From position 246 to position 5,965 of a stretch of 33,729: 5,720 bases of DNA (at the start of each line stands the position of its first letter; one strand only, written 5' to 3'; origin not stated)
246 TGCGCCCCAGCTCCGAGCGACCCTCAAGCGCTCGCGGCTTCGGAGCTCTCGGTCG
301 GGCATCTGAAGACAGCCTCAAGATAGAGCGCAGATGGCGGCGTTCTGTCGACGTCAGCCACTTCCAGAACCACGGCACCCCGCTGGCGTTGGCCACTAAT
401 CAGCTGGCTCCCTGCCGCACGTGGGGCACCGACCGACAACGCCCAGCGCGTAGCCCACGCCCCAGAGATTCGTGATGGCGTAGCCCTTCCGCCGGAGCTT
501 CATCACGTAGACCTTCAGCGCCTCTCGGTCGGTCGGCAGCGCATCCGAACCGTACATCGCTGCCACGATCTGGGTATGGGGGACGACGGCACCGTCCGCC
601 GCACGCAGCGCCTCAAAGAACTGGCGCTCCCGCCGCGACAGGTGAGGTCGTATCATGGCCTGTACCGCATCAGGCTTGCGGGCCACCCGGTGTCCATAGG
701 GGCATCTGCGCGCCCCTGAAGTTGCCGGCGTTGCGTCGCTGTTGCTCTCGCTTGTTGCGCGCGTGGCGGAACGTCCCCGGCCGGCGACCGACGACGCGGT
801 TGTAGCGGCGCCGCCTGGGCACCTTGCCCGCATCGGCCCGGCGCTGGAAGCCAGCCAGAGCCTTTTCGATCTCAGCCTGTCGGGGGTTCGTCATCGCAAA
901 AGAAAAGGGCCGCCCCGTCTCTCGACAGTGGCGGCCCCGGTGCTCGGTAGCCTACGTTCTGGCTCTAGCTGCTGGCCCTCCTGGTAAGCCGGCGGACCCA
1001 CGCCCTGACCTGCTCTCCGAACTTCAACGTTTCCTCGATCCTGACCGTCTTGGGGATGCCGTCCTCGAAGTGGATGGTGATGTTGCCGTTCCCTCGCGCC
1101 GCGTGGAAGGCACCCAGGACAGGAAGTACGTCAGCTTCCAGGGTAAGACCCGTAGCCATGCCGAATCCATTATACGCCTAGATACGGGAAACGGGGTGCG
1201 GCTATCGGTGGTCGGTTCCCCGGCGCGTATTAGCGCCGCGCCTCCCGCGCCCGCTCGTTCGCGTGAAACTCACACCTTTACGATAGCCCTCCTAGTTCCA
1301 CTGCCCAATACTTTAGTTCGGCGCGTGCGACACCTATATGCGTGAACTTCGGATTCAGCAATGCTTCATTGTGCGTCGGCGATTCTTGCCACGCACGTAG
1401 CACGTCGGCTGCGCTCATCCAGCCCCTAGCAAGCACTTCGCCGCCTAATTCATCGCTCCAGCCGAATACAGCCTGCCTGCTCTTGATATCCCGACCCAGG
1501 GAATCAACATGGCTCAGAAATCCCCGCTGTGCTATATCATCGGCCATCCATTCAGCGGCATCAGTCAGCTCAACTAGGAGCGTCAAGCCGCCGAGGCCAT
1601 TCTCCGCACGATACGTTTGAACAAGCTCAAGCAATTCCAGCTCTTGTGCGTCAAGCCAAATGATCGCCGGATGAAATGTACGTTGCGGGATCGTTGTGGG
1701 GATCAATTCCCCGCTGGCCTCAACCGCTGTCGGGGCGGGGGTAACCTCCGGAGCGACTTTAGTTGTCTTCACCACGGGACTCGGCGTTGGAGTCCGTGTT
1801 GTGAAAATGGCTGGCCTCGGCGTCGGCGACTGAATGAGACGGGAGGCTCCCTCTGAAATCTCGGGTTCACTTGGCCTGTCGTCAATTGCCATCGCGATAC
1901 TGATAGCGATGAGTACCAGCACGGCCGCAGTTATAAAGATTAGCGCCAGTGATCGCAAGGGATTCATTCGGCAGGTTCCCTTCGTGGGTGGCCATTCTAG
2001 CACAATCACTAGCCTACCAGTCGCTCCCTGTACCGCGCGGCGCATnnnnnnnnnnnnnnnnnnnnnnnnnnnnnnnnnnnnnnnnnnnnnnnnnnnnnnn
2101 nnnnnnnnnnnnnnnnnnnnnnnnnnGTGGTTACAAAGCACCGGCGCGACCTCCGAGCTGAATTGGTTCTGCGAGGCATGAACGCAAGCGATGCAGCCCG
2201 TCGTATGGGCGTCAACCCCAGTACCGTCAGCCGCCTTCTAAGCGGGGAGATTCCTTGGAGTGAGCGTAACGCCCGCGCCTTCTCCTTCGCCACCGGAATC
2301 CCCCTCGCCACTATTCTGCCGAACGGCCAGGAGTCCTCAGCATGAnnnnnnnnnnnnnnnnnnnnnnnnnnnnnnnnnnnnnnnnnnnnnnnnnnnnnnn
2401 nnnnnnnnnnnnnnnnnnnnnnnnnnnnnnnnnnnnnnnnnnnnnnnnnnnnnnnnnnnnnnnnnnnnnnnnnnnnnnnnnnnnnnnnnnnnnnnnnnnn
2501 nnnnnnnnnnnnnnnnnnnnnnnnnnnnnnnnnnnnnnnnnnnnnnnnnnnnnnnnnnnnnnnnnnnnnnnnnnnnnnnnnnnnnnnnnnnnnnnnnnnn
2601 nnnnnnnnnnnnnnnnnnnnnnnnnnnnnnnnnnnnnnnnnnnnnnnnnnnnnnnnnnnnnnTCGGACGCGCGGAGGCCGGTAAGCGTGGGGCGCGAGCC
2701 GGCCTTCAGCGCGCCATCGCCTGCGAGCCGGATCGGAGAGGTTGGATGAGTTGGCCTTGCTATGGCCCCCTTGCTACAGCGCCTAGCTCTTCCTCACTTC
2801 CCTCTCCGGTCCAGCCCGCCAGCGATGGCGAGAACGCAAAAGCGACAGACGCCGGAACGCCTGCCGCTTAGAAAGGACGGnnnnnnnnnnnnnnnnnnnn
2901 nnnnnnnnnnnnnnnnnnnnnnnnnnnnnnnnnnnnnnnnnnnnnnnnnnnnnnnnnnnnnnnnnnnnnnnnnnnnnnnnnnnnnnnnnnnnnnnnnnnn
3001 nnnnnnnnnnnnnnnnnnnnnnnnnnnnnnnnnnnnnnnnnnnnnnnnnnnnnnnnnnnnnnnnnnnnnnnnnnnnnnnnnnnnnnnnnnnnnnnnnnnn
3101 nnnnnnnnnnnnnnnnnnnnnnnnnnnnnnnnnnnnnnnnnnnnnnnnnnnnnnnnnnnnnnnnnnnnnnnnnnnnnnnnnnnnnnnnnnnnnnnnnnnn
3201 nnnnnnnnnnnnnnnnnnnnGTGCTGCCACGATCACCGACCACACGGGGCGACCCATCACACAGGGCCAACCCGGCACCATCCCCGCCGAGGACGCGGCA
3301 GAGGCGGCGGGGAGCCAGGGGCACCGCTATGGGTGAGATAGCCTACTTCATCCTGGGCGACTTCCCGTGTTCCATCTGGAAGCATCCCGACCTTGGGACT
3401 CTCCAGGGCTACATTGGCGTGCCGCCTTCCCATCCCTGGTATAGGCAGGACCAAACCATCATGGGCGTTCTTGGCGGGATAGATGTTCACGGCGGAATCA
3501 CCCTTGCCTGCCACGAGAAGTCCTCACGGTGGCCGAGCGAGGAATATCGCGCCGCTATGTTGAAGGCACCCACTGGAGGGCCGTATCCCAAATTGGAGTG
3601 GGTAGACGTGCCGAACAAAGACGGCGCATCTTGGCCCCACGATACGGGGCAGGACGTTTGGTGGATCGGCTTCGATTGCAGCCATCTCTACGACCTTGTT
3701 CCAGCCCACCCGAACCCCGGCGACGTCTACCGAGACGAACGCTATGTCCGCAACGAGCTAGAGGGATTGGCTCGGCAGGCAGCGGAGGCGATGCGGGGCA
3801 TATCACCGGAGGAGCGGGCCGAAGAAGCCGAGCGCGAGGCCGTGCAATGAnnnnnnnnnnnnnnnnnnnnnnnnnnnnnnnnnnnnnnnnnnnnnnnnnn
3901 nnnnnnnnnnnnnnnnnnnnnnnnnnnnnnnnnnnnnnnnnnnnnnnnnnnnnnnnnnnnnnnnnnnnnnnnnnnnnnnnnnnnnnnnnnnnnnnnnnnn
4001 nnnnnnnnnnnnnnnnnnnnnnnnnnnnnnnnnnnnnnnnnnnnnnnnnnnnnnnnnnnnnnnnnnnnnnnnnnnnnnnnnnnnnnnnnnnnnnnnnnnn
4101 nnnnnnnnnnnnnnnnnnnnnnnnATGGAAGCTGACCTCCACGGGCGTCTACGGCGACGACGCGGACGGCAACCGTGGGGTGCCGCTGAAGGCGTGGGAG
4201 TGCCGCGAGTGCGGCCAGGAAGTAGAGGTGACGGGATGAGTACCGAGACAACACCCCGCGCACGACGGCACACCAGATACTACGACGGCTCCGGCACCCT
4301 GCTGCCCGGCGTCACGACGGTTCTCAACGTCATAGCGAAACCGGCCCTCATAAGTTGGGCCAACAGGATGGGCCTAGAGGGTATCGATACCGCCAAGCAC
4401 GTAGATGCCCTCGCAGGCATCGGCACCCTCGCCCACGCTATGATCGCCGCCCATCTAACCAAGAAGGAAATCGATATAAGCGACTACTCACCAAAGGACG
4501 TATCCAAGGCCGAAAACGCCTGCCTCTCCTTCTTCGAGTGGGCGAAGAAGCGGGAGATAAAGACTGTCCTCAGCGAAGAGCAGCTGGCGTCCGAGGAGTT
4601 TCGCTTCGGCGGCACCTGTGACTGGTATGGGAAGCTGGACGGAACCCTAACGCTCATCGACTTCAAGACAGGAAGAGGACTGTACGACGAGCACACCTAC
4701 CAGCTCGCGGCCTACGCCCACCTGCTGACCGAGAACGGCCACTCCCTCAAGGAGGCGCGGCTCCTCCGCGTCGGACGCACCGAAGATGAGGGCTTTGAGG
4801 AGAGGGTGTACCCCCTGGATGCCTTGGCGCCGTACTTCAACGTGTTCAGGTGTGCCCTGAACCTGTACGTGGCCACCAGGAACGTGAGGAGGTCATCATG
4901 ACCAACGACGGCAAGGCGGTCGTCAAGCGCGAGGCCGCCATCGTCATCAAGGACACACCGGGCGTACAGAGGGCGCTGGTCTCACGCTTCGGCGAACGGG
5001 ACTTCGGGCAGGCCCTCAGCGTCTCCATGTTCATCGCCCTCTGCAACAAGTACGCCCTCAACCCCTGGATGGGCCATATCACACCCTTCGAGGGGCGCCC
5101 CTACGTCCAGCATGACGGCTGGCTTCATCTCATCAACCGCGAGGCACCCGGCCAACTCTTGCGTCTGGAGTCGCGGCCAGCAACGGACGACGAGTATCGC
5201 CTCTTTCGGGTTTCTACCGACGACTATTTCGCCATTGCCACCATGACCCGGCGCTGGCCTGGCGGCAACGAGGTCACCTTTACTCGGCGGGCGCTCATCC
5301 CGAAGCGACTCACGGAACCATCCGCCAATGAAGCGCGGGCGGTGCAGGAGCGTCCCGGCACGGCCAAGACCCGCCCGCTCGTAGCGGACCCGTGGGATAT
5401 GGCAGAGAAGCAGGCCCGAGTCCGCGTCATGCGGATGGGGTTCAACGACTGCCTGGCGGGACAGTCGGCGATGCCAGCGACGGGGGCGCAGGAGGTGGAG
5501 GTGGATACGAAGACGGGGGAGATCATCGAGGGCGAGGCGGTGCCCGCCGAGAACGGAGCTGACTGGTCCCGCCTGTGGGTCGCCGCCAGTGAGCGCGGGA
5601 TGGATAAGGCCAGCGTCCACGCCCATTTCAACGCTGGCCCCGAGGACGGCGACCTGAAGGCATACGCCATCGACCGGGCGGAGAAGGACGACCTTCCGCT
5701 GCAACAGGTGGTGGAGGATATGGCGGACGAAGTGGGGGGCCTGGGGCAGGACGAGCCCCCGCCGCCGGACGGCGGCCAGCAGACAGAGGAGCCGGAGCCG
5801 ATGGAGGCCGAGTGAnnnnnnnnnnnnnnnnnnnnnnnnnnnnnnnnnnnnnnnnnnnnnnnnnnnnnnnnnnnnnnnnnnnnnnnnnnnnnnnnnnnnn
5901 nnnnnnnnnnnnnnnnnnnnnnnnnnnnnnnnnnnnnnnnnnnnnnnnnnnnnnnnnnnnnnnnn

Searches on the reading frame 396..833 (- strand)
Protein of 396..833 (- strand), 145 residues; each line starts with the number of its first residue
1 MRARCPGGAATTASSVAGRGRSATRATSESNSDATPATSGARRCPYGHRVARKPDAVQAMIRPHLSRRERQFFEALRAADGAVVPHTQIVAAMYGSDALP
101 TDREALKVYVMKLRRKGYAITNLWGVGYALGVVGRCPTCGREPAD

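Call 18: search_protein_families(library=phrogs, proteins=[window:396-833:-], max_evalue=0.001)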
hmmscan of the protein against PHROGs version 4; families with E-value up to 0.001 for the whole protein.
window:396-833:- (145 aa): 1 family
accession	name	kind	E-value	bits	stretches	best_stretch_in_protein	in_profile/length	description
phrog_731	-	unknown function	0.00015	22.1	1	63-130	151-224/227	-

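Call 52: search_protein_families(library=pfam, proteins=[window:396-833:-], max_evalue=0.01)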
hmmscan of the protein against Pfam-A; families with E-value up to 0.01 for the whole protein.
window:396-833:- (145 aa): 1 family
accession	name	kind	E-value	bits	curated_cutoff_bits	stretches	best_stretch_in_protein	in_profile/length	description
PF00486.34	Trans_reg_C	-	8.9e-08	32.5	26.2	1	64-130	5-77/77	Transcriptional regulatory protein, C terminal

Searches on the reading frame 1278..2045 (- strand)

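Call 18: search_protein_families(library=phrogs, proteins=[window:1278-2045:-], max_evalue=0.001)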
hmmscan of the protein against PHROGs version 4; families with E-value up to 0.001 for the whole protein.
window:1278-2045:- (255 aa): 1 family
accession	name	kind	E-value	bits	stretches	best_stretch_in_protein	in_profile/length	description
phrog_16914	-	moron, auxiliary metabolic gene and host takeover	8.2e-13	49.5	1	135-240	77-182/200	sporulation protein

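Call 52: search_protein_families(library=pfam, proteins=[window:1278-2045:-], max_evalue=0.01)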
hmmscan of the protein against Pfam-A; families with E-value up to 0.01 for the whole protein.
window:1278-2045:- (255 aa): 1 family
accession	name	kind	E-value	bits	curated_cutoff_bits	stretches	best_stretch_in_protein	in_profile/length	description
PF00188.32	CAP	-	4.1e-12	47.4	21.1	1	139-244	1-105/117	Cysteine-rich secretory protein family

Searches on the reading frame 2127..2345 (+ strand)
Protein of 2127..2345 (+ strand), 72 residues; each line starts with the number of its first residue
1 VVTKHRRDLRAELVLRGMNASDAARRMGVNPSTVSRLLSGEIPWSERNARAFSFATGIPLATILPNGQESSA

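Call 82: search_protein_families(library=pfam, proteins=[window:2127-2345:+], max_evalue=0.01)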
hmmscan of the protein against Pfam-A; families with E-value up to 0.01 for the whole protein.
window:2127-2345:+ (72 aa): 11 families
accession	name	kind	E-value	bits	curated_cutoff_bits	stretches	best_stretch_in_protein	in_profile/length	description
PF01381.28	HTH_3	-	3.5e-06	27.4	23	1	9-60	1-52/55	Helix-turn-helix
PF13560.12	HTH_31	-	2.2e-05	25.1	27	1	8-52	8-50/64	Helix-turn-helix domain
PF13384.12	HTH_23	-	2.3e-05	24.5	24.6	1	12-38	12-38/50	Homeodomain-like domain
PF13518.12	HTH_28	-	5.8e-05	23.5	25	1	12-39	7-34/52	Helix-turn-helix domain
PF13936.12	HTH_38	-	0.0003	20.9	27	1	12-38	15-41/44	Helix-turn-helix domain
PF13542.12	HTH_Tnp_ISL3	-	0.00032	20.6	27.4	1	12-38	22-47/51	Helix-turn-helix domain of transposase family ISL3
PF09339.16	HTH_IclR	-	0.00092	19.4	22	1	16-39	17-40/52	IclR helix-turn-helix domain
PF13443.12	HTH_26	-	0.0011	19.6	22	1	9-42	2-35/63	Cro/C1-type HTH DNA-binding domain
PF13693.12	HTH_35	-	0.0012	19.2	25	1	5-47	3-45/75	Winged helix-turn-helix DNA-binding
PF13551.12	HTH_29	-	0.0015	19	28.1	1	13-38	7-33/64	Winged helix-turn helix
PF00356.27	LacI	-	0.009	16.2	27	0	22-41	4-23/46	Bacterial regulatory proteins, lacI family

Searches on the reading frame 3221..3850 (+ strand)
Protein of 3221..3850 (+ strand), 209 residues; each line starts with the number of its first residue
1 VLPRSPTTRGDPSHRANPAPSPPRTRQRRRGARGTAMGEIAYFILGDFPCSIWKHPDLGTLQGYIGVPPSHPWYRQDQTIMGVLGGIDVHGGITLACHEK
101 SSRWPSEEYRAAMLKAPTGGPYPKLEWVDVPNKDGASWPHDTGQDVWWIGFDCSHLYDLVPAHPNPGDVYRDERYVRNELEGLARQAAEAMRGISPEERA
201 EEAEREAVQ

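Call 18: search_protein_families(library=phrogs, proteins=[window:3221-3850:+], max_evalue=0.001)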
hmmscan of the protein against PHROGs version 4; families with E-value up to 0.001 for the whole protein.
window:3221-3850:+ (209 aa): 1 family
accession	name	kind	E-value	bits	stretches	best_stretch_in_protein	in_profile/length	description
phrog_2164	-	unknown function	4.9e-20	72.9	1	46-191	29-129/135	-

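Call 52: search_protein_families(library=pfam, proteins=[window:3221-3850:+], max_evalue=0.01)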
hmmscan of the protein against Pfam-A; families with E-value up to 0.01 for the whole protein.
window:3221-3850:+ (209 aa): 0 families

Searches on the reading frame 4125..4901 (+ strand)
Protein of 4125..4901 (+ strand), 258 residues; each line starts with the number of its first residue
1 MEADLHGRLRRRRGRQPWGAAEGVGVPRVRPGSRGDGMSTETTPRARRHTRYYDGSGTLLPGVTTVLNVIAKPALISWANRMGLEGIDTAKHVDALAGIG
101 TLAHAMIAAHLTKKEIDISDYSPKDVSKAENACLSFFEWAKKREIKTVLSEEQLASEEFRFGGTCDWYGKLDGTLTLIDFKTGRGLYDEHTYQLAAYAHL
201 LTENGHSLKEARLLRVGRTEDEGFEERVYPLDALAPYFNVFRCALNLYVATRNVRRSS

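Call 18: search_protein_families(library=phrogs, proteins=[window:4125-4901:+], max_evalue=0.001)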
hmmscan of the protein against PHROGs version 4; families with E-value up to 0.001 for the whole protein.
window:4125-4901:+ (258 aa): 5 families
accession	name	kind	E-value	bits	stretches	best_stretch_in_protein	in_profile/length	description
phrog_298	-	DNA, RNA and nucleotide metabolism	5.6e-30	105.7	1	41-234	46-245/293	exonuclease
phrog_69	-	DNA, RNA and nucleotide metabolism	9.5e-10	39.1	1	99-204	123-250/501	exonuclease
phrog_1706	-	DNA, RNA and nucleotide metabolism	1.4e-07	32.2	1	93-204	81-176/293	CRISPR/Cas system associated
phrog_3953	-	DNA, RNA and nucleotide metabolism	0.00014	22.6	1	94-201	38-130/186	exonuclease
phrog_466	-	DNA, RNA and nucleotide metabolism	0.00031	21.2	1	96-199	211-316/446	exonuclease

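Call 82: search_protein_families(library=pfam, proteins=[window:4125-4901:+], max_evalue=0.01)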
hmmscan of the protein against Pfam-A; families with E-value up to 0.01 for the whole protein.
window:4125-4901:+ (258 aa): 2 families
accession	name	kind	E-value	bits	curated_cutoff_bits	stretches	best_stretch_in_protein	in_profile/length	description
PF12705.13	PDDEXK_1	-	5.9e-06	26.8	22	1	105-242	70-218/247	PD-(D/E)XK nuclease superfamily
PF01930.23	Cas_Cas4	-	0.008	16.7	22.7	0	163-214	54-104/160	Domain of unknown function DUF83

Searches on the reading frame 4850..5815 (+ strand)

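Call 18: search_protein_families(library=phrogs, proteins=[window:4850-5815:+], max_evalue=0.001)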
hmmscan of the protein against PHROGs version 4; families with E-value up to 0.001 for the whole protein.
window:4850-5815:+ (321 aa): 1 family
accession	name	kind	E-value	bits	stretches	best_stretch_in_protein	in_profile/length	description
phrog_252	-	DNA, RNA and nucleotide metabolism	9.8e-05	23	0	58-98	47-92/263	Bet-like ssDNA annealing protein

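Call 52: search_protein_families(library=pfam, proteins=[window:4850-5815:+], max_evalue=0.01)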
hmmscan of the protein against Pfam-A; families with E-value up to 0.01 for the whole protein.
window:4850-5815:+ (321 aa): 0 families
